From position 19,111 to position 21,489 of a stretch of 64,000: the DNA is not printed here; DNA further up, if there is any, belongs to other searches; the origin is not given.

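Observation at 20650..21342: Proline-rich SH3/EVH1-ligand-like tandem repeats fused to a DegT aminotransferase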

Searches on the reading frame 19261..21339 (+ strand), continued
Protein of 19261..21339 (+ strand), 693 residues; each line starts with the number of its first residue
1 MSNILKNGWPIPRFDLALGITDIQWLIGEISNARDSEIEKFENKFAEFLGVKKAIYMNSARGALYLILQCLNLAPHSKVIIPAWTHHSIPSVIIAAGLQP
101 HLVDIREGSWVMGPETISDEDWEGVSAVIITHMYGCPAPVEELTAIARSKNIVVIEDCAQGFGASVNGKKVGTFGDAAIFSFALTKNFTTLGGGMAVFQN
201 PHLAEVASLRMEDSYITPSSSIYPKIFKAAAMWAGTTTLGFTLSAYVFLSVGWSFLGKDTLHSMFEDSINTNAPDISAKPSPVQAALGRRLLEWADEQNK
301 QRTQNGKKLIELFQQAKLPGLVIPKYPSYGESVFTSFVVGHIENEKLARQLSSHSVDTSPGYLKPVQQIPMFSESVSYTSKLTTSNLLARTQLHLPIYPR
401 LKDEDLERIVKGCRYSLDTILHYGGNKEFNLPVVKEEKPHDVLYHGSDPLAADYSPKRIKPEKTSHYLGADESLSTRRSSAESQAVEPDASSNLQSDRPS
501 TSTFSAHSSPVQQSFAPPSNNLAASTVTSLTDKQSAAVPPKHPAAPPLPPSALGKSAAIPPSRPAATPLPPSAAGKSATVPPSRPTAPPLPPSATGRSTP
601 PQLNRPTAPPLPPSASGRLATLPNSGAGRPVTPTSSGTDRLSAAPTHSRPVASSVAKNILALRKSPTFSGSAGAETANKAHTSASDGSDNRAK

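Call 23: find_encoding_contigs(protein=P0014, flank=8000, max_places=2)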
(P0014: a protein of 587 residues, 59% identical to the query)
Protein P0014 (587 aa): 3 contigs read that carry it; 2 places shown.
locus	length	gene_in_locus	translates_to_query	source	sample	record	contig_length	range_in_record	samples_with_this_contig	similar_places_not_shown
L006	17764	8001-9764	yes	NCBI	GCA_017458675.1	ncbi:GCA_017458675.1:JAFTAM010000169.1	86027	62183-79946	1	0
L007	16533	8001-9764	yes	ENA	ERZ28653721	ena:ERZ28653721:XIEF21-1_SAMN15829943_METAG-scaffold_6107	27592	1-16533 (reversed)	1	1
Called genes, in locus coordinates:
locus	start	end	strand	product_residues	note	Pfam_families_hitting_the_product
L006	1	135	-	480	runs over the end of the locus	PF01225:Mur_ligase, PF08245:Mur_ligase_M, PF02875:Mur_ligase_C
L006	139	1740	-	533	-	PF01225:Mur_ligase, PF08245:Mur_ligase_M, PF02875:Mur_ligase_C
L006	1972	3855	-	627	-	PF03717:PBP_dimer, PF00905:Transpeptidase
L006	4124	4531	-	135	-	PF04977:DivIC (faint)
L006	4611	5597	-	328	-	PF01795:Methyltransf_5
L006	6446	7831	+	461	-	PF00070:Pyr_redox (faint), PF00890:FAD_binding_2 (weak), PF01266:DAO, PF01593:Amino_oxidase, PF01946:Thi4 (weak), PF13450:NAD_binding_8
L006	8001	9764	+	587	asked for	PF01041:DegT_DnrJ_EryC1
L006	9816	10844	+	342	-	PF04055:Radical_SAM, PF13353:Fer4_12 (weak)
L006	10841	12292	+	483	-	PF02310:B12-binding, PF04055:Radical_SAM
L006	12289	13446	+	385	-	PF04055:Radical_SAM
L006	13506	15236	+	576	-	PF02310:B12-binding, PF04055:Radical_SAM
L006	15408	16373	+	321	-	PF01300:Sua5_yciO_yrdC, PF03481:Sua5_C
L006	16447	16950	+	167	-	PF10816:DUF2760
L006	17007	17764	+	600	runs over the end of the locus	PF00012:HSP70, PF06723:MreB_Mbl (weak)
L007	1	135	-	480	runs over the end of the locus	PF01225:Mur_ligase, PF08245:Mur_ligase_M, PF02875:Mur_ligase_C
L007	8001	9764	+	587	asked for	PF01041:DegT_DnrJ_EryC1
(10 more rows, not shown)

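Call 25: find_encoding_contigs(protein=P0011, flank=8000, max_places=1)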
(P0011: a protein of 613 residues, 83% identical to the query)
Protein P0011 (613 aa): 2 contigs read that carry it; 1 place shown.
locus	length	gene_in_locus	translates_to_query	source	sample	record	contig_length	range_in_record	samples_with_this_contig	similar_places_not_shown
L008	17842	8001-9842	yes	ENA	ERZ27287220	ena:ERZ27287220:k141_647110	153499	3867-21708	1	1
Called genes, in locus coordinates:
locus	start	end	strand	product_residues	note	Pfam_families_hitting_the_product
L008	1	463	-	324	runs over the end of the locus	PF00953:Glycos_transf_4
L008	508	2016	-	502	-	PF08245:Mur_ligase_M, PF02875:Mur_ligase_C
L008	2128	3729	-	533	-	PF01225:Mur_ligase, PF08245:Mur_ligase_M, PF02875:Mur_ligase_C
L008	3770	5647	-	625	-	PF03717:PBP_dimer, PF00905:Transpeptidase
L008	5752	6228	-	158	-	PF04977:DivIC (weak)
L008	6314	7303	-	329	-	PF01795:Methyltransf_5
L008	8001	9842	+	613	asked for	PF01041:DegT_DnrJ_EryC1, PF00155:Aminotran_1_2 (faint), PF01041:DegT_DnrJ_EryC1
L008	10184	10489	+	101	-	PF13451:zf_Tbcl, PF23477:zf_Tbcl_2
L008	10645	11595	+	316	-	PF01300:Sua5_yciO_yrdC, PF03481:Sua5_C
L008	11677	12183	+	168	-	PF10816:DUF2760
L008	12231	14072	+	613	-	PF00012:HSP70, PF06723:MreB_Mbl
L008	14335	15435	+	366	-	PF00155:Aminotran_1_2, PF01041:DegT_DnrJ_EryC1, PF01053:Cys_Met_Meta_PP (weak), PF00266:Aminotran_5 (weak), PF01212:Beta_elim_lyase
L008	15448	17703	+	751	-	PF16889:Hepar_II_III_N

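Call 26: find_encoding_contigs(protein=P0016, flank=8000, max_places=1)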
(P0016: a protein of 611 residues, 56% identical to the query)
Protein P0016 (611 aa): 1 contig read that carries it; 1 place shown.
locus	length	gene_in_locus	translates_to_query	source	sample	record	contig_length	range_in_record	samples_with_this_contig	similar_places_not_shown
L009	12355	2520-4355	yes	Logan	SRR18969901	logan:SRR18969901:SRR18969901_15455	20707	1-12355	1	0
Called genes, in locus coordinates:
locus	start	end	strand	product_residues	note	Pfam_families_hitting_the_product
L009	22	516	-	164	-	PF02381:MraZ (weak)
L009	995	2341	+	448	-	PF01266:DAO, PF01593:Amino_oxidase, PF01946:Thi4 (faint), PF03486:HI0933_like (faint), PF13450:NAD_binding_8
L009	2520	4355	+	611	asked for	PF01041:DegT_DnrJ_EryC1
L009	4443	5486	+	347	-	PF04055:Radical_SAM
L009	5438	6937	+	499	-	PF02310:B12-binding, PF04055:Radical_SAM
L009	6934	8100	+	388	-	PF04055:Radical_SAM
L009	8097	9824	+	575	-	PF02310:B12-binding, PF04055:Radical_SAM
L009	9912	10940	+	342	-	PF00072:Response_reg, PF13487:HD_5, PF01966:HD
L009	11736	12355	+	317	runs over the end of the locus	PF01300:Sua5_yciO_yrdC, PF03481:Sua5_C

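Call 27: find_encoding_contigs(protein=P0015, flank=8000, max_places=2)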
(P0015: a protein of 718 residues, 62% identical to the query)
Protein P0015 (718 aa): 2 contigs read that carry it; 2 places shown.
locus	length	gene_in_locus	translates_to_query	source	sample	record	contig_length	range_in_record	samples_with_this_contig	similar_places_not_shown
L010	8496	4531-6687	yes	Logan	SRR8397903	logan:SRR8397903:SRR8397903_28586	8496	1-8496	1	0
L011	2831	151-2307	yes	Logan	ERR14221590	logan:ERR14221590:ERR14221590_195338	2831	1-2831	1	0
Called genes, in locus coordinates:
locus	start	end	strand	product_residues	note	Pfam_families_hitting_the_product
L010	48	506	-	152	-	PF04977:DivIC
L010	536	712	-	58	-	-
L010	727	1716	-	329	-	PF01795:Methyltransf_5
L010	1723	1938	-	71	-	-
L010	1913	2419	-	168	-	PF02381:MraZ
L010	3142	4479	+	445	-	PF01593:Amino_oxidase, PF13450:NAD_binding_8 (weak)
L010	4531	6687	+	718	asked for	PF01041:DegT_DnrJ_EryC1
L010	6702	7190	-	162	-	-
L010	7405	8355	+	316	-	PF01300:Sua5_yciO_yrdC, PF03481:Sua5_C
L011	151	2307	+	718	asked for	PF01041:DegT_DnrJ_EryC1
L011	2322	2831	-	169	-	?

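Call 38: find_encoding_contigs(protein=P0010, flank=8000, max_places=2)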
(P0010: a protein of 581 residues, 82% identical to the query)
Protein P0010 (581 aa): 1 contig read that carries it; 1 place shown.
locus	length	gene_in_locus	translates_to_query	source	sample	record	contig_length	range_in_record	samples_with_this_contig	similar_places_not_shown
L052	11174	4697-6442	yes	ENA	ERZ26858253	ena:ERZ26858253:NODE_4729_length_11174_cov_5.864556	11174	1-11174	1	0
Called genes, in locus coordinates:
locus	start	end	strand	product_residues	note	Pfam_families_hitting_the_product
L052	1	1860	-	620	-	?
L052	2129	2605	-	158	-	-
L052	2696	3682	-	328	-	PF01795:Methyltransf_5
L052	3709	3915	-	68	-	-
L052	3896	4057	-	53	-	-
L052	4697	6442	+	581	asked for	PF01041:DegT_DnrJ_EryC1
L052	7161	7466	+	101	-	PF13451:zf_Tbcl, PF23477:zf_Tbcl_2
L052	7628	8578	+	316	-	PF01300:Sua5_yciO_yrdC, PF03481:Sua5_C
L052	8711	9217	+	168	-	PF10816:DUF2760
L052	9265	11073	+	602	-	PF00012:HSP70, PF06723:MreB_Mbl (weak)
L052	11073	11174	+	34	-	?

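Call 47: predict_structure(alignment_id=A3)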
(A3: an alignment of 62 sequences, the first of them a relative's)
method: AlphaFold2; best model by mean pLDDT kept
length: 693 residues; sequences in the alignment: 62
mean_pLDDT: 74.3   pTM: 0.69
mean pLDDT of the five models: 74.3, 74.1, 73.6, 72.4, 71.2
residues with pLDDT >= 90: 389; 70-90: 38; 50-70: 29; < 50: 237
segments of 3 or more residues with pLDDT < 50: 447-487, 489-542, 547-549, 551-559, 562-569, 572-604, 606-629, 631-693
pLDDT, mean of each block of 10 residues (from residue 1): 80 95 97 98 98 98 98 98 98 98 95 97 98 97 98 98 98 98 96 98 98 97 97 94 91 87 84 96 98 97 98 96 94 96 94 93 93 94 95 97 98 96 72 67 59 40 34 33 35 34 35 37 34 39 47 40 45 41 42 38 43 40 39 37 36 42 38 35 35 44
secondary structure, 60 per line:
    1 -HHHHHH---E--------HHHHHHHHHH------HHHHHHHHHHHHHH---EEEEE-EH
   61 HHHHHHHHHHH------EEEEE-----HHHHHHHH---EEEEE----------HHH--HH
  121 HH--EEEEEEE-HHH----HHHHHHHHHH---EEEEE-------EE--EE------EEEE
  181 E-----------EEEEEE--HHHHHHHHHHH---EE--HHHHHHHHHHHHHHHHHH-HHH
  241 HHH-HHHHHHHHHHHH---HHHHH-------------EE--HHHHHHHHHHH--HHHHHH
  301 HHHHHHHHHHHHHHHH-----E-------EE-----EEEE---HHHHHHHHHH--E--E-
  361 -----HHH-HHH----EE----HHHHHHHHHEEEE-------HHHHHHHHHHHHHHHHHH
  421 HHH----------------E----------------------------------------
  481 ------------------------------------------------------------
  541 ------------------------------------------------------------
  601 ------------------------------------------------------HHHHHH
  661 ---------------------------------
elements in order (helices of 4 or more, strands of 3 or more residues): H2-7 H20-29 H36-49 E53-57 H60-71 E78-82 H88-95 E99-103 H119-122 E125-131 H140-149 E153-157 E177-181 E193-198 H201-211 H219-236 H238-243 H245-256 H260-264 H282-292 H295-316 E337-340 H344-353 H383-391 E392-395 H403-423 H655-660

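Call 51: find_encoding_contigs(protein=P0034, flank=9000, max_places=1)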
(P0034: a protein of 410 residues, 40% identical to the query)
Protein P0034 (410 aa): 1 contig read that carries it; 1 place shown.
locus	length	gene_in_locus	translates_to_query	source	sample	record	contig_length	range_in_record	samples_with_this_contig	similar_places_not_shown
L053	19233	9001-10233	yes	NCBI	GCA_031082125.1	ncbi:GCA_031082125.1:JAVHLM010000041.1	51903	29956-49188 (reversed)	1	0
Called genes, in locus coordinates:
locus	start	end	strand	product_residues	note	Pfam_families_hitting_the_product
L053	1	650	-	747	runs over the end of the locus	PF01844:HNH (faint)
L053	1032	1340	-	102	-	PF01381:HTH_3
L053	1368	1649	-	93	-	PF05015:HigB-like_toxin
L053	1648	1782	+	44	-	-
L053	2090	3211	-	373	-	PF12796:Ank_2, PF12796:Ank_2, PF12796:Ank_2, PF13637:Ank_4, PF00023:Ank, PF13637:Ank_4, PF13857:Ank_5, PF12796:Ank_2, +4 more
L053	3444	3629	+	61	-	-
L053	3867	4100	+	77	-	PF10262:Rdx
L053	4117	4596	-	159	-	PF06177:QueT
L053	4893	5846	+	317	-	-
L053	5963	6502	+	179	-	-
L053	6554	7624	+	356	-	PF03706:LPG_synthase_TM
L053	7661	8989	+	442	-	PF00070:Pyr_redox (faint), PF00890:FAD_binding_2 (weak), PF01266:DAO (weak), PF01494:FAD_binding_3 (weak), PF01593:Amino_oxidase, PF07992:Pyr_redox_2 (faint), PF13450:NAD_binding_8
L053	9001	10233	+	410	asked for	PF01041:DegT_DnrJ_EryC1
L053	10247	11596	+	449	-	PF23545:Zn_ribbon_HMPTM, PF04055:Radical_SAM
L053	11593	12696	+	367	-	PF01136:Peptidase_U32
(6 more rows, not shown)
